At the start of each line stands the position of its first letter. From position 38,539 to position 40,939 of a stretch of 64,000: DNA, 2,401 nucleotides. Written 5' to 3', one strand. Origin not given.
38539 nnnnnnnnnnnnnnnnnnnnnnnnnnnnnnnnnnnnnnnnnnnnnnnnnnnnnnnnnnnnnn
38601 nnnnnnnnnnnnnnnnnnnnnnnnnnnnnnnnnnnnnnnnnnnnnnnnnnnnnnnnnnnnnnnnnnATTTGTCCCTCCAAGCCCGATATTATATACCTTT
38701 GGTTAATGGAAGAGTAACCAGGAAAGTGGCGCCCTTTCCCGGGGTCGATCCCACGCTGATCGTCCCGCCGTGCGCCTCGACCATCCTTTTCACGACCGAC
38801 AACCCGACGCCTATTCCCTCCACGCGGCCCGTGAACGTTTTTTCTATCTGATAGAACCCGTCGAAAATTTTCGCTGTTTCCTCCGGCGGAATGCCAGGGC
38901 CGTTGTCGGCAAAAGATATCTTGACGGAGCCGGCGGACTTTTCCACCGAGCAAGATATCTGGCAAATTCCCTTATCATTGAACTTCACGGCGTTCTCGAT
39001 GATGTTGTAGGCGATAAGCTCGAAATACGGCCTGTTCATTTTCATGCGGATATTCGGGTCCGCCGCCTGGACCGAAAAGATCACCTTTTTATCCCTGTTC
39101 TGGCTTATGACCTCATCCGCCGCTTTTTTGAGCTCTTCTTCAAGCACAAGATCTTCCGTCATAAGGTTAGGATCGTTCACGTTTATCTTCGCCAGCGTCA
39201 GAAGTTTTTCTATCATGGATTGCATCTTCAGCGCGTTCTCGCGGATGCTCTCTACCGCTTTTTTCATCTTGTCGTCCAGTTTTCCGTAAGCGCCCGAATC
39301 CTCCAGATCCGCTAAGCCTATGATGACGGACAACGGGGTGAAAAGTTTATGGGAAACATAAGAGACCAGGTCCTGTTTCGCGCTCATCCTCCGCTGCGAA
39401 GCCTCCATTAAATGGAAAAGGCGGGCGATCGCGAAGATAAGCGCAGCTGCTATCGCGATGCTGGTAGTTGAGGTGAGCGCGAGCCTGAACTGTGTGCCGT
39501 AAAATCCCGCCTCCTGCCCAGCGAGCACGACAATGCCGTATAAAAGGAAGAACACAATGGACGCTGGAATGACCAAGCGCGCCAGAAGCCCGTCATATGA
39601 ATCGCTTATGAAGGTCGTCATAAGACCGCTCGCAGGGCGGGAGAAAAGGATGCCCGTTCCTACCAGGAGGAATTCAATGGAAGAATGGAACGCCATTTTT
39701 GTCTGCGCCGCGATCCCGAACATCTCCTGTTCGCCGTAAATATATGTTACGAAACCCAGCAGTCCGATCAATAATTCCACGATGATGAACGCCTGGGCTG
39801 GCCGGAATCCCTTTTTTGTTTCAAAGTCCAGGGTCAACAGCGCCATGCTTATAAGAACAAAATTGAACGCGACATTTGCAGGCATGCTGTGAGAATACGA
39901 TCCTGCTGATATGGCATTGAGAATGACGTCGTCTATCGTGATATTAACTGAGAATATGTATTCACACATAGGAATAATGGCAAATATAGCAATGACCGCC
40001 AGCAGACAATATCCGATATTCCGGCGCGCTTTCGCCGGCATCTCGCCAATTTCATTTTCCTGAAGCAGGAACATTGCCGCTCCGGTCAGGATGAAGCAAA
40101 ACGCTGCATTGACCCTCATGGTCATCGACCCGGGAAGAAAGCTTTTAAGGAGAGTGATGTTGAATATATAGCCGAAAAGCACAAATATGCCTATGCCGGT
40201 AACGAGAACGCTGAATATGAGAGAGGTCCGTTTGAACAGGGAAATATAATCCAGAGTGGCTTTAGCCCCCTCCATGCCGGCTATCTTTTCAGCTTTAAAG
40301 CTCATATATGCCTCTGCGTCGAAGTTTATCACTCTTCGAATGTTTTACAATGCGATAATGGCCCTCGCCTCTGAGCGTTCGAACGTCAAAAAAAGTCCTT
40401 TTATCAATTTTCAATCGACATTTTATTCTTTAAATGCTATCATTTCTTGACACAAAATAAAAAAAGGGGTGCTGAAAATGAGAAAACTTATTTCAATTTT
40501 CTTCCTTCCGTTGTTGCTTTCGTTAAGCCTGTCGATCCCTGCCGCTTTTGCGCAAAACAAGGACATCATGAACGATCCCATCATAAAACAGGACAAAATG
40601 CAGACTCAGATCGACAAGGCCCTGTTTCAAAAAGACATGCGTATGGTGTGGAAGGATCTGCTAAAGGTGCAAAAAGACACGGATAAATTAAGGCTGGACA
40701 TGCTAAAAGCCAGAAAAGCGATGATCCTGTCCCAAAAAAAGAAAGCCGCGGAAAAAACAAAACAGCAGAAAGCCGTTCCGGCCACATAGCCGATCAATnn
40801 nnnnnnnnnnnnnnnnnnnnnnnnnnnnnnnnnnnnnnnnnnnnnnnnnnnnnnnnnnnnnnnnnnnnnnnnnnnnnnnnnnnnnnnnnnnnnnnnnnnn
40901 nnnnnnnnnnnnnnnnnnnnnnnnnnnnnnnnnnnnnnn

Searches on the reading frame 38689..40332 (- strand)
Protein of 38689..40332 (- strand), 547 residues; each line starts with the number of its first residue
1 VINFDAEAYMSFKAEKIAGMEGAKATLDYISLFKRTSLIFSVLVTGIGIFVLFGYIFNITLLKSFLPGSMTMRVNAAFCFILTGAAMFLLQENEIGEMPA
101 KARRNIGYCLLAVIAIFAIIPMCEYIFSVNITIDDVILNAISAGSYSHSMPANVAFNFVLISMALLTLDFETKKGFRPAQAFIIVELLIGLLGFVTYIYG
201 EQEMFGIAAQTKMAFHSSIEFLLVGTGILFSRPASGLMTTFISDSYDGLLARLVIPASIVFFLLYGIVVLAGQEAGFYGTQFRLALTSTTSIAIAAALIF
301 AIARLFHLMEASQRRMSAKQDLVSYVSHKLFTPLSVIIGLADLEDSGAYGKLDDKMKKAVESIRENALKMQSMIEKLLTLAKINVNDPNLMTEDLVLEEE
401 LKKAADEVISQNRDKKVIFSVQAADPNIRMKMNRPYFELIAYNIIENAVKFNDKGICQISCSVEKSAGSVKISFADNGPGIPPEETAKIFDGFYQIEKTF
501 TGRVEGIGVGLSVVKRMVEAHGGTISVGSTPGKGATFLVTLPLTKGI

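Call 3: search_protein_families(library=pfam, proteins=[window:38689-40332:-], max_evalue=1)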
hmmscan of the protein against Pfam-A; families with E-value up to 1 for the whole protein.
window:38689-40332:- (547 aa): 4 families
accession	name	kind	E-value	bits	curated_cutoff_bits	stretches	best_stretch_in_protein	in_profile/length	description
PF02518.31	HATPase_c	-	7e-26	91.3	26.4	1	438-544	7-110/111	Histidine kinase-, DNA gyrase B-, and HSP90-like ATPase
PF00512.31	HisKA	-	6.1e-13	49.1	26.9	1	318-384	1-64/66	His Kinase A (phospho-acceptor) domain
PF19500.6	DUF6035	-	0.17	12.2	22.6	1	354-436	7-86/179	Domain of unknown function (DUF6035)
PF13589.12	HATPase_c_3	-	0.24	11.9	25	1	443-491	9-55/137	Histidine kinase-, DNA gyrase B-, and HSP90-like ATPase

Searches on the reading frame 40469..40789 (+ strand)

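Call 3: search_protein_families(library=pfam, proteins=[window:40469-40789:+], max_evalue=1)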
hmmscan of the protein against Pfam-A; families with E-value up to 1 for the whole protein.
window:40469-40789:+ (106 aa): 1 family
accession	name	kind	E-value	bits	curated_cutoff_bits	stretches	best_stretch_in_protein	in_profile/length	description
PF10186.14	ATG14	-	0.37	10.3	33.2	1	40-102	34-90/347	Vacuolar sorting 38 and autophagy-related subunit 14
